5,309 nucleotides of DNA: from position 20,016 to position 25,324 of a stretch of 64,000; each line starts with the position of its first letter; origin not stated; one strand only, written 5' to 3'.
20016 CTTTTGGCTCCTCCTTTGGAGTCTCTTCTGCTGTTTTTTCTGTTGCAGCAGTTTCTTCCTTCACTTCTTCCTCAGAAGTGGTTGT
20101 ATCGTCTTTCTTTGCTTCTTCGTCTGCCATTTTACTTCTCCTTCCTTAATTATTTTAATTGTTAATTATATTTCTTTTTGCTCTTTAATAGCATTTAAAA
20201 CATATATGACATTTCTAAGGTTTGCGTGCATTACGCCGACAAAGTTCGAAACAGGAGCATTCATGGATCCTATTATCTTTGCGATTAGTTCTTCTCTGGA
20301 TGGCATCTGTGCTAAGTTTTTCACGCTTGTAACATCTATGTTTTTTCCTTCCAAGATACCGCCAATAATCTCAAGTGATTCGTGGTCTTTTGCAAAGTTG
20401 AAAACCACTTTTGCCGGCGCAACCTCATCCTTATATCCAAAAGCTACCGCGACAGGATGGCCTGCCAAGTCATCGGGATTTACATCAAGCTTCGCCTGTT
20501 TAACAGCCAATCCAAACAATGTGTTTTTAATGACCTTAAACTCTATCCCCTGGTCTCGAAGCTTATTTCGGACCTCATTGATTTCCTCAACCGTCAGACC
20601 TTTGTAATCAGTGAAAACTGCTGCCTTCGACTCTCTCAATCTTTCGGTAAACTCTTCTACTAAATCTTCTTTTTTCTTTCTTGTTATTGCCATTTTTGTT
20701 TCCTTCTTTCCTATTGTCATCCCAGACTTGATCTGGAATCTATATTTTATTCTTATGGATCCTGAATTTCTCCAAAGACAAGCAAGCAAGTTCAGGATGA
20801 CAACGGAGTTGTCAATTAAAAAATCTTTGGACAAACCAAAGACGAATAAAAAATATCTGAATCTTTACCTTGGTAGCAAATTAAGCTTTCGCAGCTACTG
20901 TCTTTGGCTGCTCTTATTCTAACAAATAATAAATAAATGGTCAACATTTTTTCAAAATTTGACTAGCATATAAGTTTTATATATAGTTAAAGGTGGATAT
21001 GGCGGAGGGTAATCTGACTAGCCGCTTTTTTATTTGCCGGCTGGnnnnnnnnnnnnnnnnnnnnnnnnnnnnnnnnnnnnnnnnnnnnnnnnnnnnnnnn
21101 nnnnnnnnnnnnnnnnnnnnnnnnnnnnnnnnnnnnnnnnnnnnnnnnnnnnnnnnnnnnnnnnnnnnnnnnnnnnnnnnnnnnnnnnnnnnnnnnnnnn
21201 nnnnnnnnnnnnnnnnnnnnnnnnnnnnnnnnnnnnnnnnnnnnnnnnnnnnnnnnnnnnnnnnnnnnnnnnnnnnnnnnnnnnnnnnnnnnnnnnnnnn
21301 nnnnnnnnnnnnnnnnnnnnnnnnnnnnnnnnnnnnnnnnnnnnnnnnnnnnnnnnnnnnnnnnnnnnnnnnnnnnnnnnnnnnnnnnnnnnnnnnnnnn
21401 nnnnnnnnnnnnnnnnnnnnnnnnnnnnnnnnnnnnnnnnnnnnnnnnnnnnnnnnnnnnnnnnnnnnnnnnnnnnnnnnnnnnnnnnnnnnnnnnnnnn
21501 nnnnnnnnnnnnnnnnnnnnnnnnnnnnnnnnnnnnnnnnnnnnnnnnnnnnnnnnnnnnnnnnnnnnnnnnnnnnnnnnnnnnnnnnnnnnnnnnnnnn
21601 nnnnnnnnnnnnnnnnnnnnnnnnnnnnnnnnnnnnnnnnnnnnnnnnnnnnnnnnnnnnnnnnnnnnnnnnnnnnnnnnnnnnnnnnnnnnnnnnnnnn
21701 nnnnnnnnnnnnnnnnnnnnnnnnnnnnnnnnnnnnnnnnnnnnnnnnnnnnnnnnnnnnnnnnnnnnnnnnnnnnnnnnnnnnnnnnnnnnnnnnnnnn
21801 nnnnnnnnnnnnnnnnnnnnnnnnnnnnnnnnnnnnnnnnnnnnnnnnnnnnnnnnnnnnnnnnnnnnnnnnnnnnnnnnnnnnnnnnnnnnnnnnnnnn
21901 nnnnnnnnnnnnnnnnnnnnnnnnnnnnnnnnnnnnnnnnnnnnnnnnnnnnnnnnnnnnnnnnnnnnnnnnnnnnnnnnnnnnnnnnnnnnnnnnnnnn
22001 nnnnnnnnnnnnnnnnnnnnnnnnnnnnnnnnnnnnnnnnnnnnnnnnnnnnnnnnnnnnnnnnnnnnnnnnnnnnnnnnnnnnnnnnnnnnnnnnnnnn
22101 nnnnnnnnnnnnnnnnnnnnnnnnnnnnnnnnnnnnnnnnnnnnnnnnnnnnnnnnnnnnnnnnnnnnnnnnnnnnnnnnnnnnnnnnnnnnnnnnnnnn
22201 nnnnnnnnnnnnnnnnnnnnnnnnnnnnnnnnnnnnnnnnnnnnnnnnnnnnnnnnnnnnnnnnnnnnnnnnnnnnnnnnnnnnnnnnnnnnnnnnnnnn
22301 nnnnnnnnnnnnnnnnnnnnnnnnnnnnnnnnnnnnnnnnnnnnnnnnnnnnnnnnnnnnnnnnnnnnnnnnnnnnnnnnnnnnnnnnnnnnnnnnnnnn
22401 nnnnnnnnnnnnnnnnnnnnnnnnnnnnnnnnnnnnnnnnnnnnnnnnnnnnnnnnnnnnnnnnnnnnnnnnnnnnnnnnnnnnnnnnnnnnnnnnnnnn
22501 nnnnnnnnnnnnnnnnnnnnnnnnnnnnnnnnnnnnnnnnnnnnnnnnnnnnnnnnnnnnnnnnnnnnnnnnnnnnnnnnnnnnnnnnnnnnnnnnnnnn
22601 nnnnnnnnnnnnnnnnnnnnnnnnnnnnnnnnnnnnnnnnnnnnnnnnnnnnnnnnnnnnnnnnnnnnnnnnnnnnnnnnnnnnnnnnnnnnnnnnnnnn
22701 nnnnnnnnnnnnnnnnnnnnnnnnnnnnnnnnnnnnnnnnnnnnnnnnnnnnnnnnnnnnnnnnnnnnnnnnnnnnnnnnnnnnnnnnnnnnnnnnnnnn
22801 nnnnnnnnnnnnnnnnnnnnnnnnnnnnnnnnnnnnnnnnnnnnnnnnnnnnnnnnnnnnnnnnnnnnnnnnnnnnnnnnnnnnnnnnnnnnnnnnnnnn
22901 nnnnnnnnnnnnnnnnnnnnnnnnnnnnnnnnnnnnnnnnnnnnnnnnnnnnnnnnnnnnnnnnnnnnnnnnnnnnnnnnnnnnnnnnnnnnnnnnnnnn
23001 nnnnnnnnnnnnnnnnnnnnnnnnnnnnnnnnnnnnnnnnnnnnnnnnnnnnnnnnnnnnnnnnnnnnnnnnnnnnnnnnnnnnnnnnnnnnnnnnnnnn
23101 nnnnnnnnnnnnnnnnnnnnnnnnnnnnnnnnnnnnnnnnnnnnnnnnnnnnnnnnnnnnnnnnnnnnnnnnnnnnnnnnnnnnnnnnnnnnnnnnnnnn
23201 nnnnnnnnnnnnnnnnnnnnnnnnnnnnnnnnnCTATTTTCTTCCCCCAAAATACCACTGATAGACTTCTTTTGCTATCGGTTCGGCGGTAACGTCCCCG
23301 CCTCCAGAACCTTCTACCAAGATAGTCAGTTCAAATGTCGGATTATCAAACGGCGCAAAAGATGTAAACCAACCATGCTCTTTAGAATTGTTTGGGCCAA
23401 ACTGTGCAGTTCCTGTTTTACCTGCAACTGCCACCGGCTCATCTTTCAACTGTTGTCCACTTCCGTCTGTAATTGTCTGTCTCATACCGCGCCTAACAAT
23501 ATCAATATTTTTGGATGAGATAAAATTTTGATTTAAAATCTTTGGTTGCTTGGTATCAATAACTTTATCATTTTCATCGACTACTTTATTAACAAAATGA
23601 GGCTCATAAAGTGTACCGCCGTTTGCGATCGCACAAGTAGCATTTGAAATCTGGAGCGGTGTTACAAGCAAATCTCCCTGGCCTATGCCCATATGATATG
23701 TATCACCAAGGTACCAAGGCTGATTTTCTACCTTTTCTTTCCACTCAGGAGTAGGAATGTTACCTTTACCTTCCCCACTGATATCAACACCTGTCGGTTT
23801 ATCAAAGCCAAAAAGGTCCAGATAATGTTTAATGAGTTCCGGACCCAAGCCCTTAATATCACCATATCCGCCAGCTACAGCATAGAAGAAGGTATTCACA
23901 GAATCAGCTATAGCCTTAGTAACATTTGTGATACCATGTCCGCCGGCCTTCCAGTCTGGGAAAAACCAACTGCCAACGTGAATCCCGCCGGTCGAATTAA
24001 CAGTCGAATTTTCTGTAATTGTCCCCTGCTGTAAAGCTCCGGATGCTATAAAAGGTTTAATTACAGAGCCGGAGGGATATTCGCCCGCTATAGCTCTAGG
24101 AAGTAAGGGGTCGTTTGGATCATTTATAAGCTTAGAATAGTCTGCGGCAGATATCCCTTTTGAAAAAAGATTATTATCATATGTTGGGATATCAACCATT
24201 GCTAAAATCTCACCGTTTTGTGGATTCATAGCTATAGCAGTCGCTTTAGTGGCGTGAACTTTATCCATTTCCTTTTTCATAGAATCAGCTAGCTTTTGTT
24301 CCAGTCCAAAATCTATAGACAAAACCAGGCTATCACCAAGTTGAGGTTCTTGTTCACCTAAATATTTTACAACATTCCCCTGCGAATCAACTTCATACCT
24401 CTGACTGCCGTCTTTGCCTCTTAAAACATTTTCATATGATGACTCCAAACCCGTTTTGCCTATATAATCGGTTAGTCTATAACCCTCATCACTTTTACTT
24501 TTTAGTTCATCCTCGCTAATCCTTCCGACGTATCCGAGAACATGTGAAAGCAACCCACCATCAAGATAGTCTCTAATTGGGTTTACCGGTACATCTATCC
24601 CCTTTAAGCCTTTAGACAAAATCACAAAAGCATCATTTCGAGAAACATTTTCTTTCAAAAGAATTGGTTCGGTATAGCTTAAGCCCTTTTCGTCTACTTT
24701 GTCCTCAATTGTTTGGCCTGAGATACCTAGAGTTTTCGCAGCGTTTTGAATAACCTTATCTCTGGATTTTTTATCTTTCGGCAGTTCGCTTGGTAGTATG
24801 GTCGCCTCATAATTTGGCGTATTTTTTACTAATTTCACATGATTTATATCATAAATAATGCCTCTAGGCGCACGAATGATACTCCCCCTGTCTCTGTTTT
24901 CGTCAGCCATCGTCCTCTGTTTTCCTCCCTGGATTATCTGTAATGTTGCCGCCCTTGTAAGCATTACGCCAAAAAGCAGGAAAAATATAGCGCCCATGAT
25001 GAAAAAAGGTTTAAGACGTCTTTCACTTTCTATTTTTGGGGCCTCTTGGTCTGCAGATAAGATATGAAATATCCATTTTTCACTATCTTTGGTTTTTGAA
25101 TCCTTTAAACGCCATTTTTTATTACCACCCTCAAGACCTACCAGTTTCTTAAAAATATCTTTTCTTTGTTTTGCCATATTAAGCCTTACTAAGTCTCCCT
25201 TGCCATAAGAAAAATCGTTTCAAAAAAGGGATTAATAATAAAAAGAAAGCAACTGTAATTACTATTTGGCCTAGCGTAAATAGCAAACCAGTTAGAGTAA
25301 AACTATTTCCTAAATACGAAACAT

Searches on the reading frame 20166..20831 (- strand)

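Call 9: search_protein_families(library=pfam, proteins=[window:20166-20831:-], max_evalue=0.001)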
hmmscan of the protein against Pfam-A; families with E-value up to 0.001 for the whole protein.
window:20166-20831:- (221 aa): 1 family
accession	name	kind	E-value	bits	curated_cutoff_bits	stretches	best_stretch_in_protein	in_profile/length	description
PF00466.25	Ribosomal_L10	-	2e-25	89.2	22.8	1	50-148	2-100/100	Ribosomal protein L10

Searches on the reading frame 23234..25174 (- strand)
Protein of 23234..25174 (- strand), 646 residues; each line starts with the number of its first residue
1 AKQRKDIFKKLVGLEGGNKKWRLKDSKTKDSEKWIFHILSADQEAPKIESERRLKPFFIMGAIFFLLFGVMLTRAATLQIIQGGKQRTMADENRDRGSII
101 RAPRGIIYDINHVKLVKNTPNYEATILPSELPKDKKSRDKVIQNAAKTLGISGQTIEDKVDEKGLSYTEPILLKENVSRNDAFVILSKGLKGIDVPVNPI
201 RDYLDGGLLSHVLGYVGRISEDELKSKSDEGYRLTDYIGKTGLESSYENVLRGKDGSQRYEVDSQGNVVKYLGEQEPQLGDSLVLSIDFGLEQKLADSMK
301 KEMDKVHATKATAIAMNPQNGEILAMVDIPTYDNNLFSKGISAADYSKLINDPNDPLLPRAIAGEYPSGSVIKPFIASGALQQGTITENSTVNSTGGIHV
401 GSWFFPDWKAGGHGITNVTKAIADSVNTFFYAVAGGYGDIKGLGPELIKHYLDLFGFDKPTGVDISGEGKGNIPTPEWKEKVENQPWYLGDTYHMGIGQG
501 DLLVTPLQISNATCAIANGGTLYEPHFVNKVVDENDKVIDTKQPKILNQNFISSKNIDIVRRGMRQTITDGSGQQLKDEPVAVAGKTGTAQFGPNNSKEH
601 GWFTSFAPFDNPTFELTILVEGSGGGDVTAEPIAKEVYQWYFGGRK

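Call 9: search_protein_families(library=pfam, proteins=[window:23234-25174:-], max_evalue=0.001)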
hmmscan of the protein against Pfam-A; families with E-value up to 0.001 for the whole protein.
window:23234-25174:- (646 aa): 2 families
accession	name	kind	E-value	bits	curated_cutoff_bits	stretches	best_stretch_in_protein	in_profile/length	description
PF00905.27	Transpeptidase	-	1.4e-66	225.2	22.1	1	312-638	2-298/299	Penicillin binding protein transpeptidase domain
PF03717.20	PBP_dimer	-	2e-44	152.6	24.4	1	100-270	2-177/180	Penicillin-binding Protein dimerisation domain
